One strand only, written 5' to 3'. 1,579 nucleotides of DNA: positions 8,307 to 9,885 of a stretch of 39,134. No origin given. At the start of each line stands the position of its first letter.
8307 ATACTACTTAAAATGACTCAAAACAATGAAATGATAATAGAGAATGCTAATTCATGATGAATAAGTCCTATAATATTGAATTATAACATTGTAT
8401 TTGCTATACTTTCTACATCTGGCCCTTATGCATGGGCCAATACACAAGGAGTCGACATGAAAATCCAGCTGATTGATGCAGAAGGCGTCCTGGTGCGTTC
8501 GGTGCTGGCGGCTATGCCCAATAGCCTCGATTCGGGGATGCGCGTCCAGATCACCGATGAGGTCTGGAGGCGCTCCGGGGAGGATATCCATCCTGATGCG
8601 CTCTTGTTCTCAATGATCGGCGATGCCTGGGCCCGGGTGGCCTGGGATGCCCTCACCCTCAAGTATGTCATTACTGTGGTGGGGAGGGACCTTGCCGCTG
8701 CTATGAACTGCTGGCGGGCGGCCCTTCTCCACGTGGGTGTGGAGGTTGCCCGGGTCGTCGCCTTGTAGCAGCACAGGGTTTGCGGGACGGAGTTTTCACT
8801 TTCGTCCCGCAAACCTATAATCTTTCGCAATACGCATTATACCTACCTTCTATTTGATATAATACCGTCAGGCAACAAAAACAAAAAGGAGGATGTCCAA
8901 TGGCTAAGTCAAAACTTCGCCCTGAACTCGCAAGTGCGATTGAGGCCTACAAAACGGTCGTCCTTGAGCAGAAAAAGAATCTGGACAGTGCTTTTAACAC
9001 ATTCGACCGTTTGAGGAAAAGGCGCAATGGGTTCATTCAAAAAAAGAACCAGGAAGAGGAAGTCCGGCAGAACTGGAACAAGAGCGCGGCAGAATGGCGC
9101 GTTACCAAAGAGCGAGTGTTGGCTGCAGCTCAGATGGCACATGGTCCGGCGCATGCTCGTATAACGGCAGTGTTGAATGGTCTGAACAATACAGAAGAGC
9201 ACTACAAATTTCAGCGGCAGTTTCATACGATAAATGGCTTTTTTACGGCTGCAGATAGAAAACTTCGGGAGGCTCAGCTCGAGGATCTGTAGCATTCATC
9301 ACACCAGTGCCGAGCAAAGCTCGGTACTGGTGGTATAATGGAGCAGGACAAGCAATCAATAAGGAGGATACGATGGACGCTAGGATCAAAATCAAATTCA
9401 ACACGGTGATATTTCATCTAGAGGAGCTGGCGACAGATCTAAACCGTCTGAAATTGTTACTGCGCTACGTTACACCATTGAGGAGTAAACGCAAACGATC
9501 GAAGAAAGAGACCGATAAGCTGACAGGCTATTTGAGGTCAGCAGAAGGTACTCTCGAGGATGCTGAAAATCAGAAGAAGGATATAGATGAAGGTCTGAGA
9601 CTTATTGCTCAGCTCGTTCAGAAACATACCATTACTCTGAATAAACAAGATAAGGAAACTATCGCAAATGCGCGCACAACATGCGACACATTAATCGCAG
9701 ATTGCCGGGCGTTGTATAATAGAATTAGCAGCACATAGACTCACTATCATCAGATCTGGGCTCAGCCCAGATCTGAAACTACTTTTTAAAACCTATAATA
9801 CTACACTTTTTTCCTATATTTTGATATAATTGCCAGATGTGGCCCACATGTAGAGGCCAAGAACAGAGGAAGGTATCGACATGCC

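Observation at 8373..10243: Two homologous GC-rich cassettes share promoter module, 5' hairpin, start context and terminator arms but have strongly diverged coding sequences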

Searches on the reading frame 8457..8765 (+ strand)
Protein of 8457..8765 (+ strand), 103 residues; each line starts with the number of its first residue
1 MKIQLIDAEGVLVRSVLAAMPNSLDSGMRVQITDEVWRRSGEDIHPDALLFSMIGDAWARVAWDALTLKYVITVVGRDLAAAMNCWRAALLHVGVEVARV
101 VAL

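Call 11: search_protein_families(library=pfam, proteins=[window:8457-8765:+], max_evalue=0.1)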
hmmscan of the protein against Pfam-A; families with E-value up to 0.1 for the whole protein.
window:8457-8765:+ (103 aa): 0 families

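Call 20: find_homologous_proteins(query=A3, max_evalue=0.01)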
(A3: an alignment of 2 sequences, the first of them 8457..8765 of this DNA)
Query A3 (2 sequences) (103 aa, profile of the alignment): 3 proteins with E <= 0.01 among 27 candidates.
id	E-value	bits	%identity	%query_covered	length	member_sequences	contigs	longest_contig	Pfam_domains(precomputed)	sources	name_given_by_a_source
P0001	5.7e-50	186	99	100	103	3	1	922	-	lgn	-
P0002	8.6e-48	179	26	99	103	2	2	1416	-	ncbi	-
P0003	1.8e-33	133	69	100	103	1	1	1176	-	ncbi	-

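Call 22: find_encoding_contigs(protein=P0003, flank=10000)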
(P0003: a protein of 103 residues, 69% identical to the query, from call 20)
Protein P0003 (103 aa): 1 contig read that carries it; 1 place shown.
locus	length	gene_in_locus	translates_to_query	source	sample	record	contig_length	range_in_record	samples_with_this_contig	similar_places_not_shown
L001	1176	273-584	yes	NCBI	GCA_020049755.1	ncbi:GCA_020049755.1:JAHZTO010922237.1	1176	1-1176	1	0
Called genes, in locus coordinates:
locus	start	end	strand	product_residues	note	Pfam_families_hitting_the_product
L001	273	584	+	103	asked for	-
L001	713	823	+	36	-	-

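Call 23: find_encoding_contigs(protein=P0002, flank=10000)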
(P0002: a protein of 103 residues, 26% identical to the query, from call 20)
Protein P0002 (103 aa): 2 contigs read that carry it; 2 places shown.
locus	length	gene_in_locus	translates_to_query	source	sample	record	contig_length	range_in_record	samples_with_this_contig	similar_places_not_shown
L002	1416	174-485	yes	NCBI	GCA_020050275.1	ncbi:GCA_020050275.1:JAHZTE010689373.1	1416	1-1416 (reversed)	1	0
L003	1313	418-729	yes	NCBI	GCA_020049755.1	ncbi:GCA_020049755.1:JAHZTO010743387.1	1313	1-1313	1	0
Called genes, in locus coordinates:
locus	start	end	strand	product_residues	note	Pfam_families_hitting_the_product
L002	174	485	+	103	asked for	-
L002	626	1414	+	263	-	?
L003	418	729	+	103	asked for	-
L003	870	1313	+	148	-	?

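Call 43: predict_structure(alignment_id=A6)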
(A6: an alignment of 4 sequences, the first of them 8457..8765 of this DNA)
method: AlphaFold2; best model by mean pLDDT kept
length: 103 residues; sequences in the alignment: 4
mean_pLDDT: 73.4   pTM: 0.69
mean pLDDT of the five models: 73.4, 72.9, 72.0, 68.7, 60.8
residues with pLDDT >= 90: 5; 70-90: 63; 50-70: 24; < 50: 11
segments of 3 or more residues with pLDDT < 50: 47-49, 97-103
pLDDT, mean of each block of 10 residues (from residue 1): 87 70 78 80 51 71 82 87 85 57 30
secondary structure, 60 per line:
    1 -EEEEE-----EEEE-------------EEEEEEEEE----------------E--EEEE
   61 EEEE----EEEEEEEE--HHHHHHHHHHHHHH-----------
elements in order: E2-6 E12-15 E29-37 E57-64 E69-76 H79-92

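Call 45: search_protein_families(library=padloc, proteins=[window:8457-8765:+], max_evalue=0.1)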
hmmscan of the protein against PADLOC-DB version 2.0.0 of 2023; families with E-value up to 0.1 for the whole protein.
window:8457-8765:+ (103 aa): 0 families

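Call 46: search_protein_families(library=phrogs, proteins=[window:8457-8765:+], max_evalue=0.1)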
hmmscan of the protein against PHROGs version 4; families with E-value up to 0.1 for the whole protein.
window:8457-8765:+ (103 aa): 0 families

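Call 50: fold_search(model_id=the predicted structure, library=pdb)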
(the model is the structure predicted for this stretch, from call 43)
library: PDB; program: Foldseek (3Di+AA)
matches with E <= 10: 703; with E <= 0.001: 0
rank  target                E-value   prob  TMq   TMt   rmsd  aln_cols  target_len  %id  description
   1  1xki                  1.8e-01  0.35  0.37  0.31  12.3       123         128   14  Crystal structure of human tear lipocalin/von Ebners gland protein (released 2004-10-19)
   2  7dru_G                2.8e-01  0.21  0.33  0.28  11.7       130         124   15  Crystal Structure of the Dog Lipocalin Allergen Can f 1 (released 2021-11-10)
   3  4wj7_C                6.3e-01  0.10  0.22  0.19  12.9        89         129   20  CCM2 PTB domain in complex with KRIT1 NPxY/F3 (released 2014-12-24)
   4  7u06_D                7.4e-01  0.07  0.21  0.16  17.1       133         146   10  Structure of the yeast TRAPPII-Rab11/Ypt32 complex in the closed/open state (composite structure) (released 2022-04-27)
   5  6h5b_C                8.3e-01  0.11  0.26  0.23  14.1       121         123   12  Myxococcus xanthus MglA in complex with its GAP MglB and GTPgammaS (released 2019-11-27)
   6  3d8d_A                8.8e-01  0.14  0.19  0.15   6.4        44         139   27  Crystal structure of the human Fe65-PTB1 domain (released 2008-06-10)
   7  1a3y_A                8.8e-01  0.08  0.27  0.20  14.9       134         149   12  ODORANT BINDING PROTEIN FROM NASAL MUCOSA OF PIG (released 1999-02-16)
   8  7dru_D                1.0e+00  0.13  0.29  0.24  14.0        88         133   14  Crystal Structure of the Dog Lipocalin Allergen Can f 1 (released 2021-11-10)
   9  2y8f_D                1.0e+00  0.08  0.24  0.20  15.5       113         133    8  Structure of the Ran-binding domain from human RanBP3 (wild type) (released 2011-02-16)
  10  3lgo                  1.0e+00  0.06  0.22  0.17  15.2       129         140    9  Structure of Gse1p, member of the GSE/EGO complex (released 2010-08-04)
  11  6b9x_C                1.0e+00  0.04  0.18  0.16  13.8       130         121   11  Crystal structure of Ragulator (released 2017-11-08)
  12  9du5_C                1.2e+00  0.82  0.48  0.12   3.3        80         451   10  Cryo-EM structure of phosphoglucomutase from Thermococcus kodakarensis (released 2025-04-16)
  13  4run_A                1.2e+00  0.16  0.33  0.24  11.9        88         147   17  Crystal structure of human odorant binding protein OBPIIa (released 2015-04-08)
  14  9pvg_C                1.2e+00  0.08  0.22  0.18  13.0        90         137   19  Co-crystal structure of two CCM2 PTB domains bound to a KRIT1 peptide encompassing NPxF2 and NPxF3 (released 2026-01-28)
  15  2crf_MODEL_1_A        1.2e+00  0.06  0.22  0.16  15.2       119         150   11  Solution structure of the Ran_BP1 domain of RAN-binding protein-3 (released 2005-11-20)
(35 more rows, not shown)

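Call 51: search_protein_representatives(alignment_id=A6)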
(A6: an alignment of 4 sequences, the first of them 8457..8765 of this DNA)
Query: 4 sequences, 103 profile positions. Proteins with E-value up to 0.001 (for the whole library): 13; up to 1e-10: 3; up to 1e-30: 2. The best 13 are listed.
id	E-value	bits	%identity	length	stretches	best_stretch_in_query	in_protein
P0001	1.6e-47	176.2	-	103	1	1-103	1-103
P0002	5.7e-46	171.2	-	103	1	1-102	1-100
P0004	1.5e-15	73.5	-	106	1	1-100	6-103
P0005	9.3e-08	48.4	-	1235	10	28-57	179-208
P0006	2.6e-07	47.0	-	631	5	36-87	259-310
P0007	1.2e-06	44.9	-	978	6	13-53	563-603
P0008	2.4e-06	43.9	-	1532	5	23-60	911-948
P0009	4.7e-06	43.0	-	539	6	28-56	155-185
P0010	3.2e-05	40.3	-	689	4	40-82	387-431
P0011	5.7e-05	39.5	-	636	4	34-82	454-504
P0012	7.1e-05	39.2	-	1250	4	31-60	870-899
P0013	8.0e-05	39.0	-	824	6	37-62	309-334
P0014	1.4e-04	38.3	-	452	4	44-96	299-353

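Call 53: find_encoding_contigs(protein=P0004, flank=10000)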
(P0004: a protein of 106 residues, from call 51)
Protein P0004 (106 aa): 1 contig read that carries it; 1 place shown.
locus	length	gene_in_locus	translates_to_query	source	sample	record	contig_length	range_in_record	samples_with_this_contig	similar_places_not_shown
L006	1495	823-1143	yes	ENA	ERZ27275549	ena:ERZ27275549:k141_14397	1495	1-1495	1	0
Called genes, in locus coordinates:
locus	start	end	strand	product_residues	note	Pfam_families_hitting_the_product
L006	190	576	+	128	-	-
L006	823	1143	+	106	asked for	-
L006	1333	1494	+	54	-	?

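Call 54: find_encoding_contigs(protein=P0001, flank=10000)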
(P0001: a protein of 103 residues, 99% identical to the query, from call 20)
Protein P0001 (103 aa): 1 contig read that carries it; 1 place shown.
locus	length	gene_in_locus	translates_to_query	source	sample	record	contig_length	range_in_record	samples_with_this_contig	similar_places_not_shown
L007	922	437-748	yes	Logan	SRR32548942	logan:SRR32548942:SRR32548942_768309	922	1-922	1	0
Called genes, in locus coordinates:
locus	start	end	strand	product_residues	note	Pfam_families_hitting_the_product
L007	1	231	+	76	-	?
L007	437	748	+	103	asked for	-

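Call 80: fold_search(model_id=the predicted structure, library=viral)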
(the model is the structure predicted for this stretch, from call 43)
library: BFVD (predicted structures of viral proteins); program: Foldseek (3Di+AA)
matches with E <= 10: 519; with E <= 0.001: 0
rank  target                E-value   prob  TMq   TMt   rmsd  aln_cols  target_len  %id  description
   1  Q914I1                3.3e-01  0.06  0.17  0.09  14.8        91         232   12  Uncharacterized protein 51 [Sulfolobus islandicus filamentous virus (isolate Iceland/Hveragerdi)]
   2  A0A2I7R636            3.5e-01  0.06  0.17  0.19  14.6       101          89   10  (no name in the UniProt tables at hand)
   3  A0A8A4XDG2            5.5e-01  0.06  0.20  0.05  14.6       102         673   11  Nonstructural protein [Cygnus atratus Chaphamaparvovirus]
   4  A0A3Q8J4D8            6.5e-01  0.35  0.38  0.07  11.2        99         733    9  Herpesvirus UL87 C-terminal domain-containing protein [Vombatid gammaherpesvirus 1]
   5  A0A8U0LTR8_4          6.5e-01  0.11  0.27  0.03  17.7       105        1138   12  (no name in the UniProt tables at hand)
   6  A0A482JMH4            7.7e-01  0.14  0.34  0.20  11.2       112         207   11  Uncharacterized protein [Gordonia phage BrutonGaster]
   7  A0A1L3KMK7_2          8.2e-01  0.18  0.32  0.05   8.6        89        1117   16  (no name in the UniProt tables at hand)
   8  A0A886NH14            8.2e-01  0.12  0.33  0.27  11.9       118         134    8  (no name in the UniProt tables at hand)
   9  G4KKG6                8.2e-01  0.07  0.19  0.19  13.6        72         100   18  (no name in the UniProt tables at hand)
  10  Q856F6                8.2e-01  0.04  0.20  0.12  18.7       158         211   11  Capsid maturation protease [Mycobacterium phage Barnyard]
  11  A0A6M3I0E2            8.7e-01  0.12  0.24  0.26  10.6        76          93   14  (no name in the UniProt tables at hand)
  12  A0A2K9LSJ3            9.7e-01  0.16  0.32  0.18   7.3        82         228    8  Capsid [uncultured virus]
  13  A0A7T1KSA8            9.7e-01  0.09  0.26  0.28  11.0        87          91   13  Uncharacterized protein [Gordonia phage Lilbeanie]
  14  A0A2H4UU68            9.7e-01  0.09  0.27  0.06  14.8        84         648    7  Uncharacterized protein [Bodo saltans virus]
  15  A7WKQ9                1.0e+00  0.13  0.30  0.10  12.0       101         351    9  Uncharacterized protein [Betalipothrixvirus pezzuloense]
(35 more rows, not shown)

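Call 88: search_protein_families(library=ncbifam, proteins=[window:8457-8765:+], max_evalue=0.05)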
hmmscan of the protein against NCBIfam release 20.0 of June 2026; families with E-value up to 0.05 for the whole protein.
window:8457-8765:+ (103 aa): 0 families

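Call 89: search_solved_structures(query=A6, max_evalue=1)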
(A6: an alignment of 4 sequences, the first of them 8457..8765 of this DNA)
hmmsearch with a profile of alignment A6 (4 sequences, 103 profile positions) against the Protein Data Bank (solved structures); distinct sequences matched with E-value up to 1: 0.

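Call 98: find_related_loci(query=A6, collection=viral_contigs, flank=5000)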
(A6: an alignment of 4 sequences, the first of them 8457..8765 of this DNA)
Query A6 (103 aa) in viral_contigs; peptide patterns used: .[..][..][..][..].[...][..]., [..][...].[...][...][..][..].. (x = any residue, [..] = any of these).
54 stretches matched a pattern, but none encodes a relative of the query by tblastn (E <= 1e-3).

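Call 109: search_dna_similar(query=window:8457-8765:+, collection=phages, mode=protein, max_evalue=0.001)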
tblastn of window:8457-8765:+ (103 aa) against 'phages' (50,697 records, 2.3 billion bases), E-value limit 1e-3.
No match.

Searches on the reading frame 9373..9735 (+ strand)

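Call 11: search_protein_families(library=pfam, proteins=[window:9373-9735:+], max_evalue=0.1)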
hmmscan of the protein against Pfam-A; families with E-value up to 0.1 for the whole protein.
window:9373-9735:+ (121 aa): 3 families
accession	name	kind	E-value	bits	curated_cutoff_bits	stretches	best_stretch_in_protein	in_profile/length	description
PF14687.11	DUF4460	-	0.025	15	25.5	1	17-104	31-108/110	Domain of unknown function (DUF4460)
PF18052.6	Rx_N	-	0.073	13.6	27.7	0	38-80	18-59/93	Rx N-terminal domain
PF07321.17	YscO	-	0.081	13.4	28.8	1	22-88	64-130/149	Type III secretion protein YscO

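Call 45: search_protein_families(library=padloc, proteins=[window:9373-9735:+], max_evalue=0.1)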
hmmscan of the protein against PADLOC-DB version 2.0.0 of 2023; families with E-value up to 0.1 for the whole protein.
window:9373-9735:+ (121 aa): 1 family
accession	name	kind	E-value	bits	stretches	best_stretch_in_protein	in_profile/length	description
PDLC03841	LeoBC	-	0.01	13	1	22-113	274-367/601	-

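Call 46: search_protein_families(library=phrogs, proteins=[window:9373-9735:+], max_evalue=0.1)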
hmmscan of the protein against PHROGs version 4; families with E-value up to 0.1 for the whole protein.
window:9373-9735:+ (121 aa): 2 families
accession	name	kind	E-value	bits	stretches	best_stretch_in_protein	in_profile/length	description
phrog_6806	-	unknown function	0.0083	17.1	1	2-33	3-34/70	-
phrog_3336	-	tail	0.026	14.1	1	37-95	633-691/1051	tail length tape measure protein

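Call 88: search_protein_families(library=ncbifam, proteins=[window:9373-9735:+], max_evalue=0.05)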
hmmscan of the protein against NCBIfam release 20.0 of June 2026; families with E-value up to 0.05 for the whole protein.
window:9373-9735:+ (121 aa): 0 families
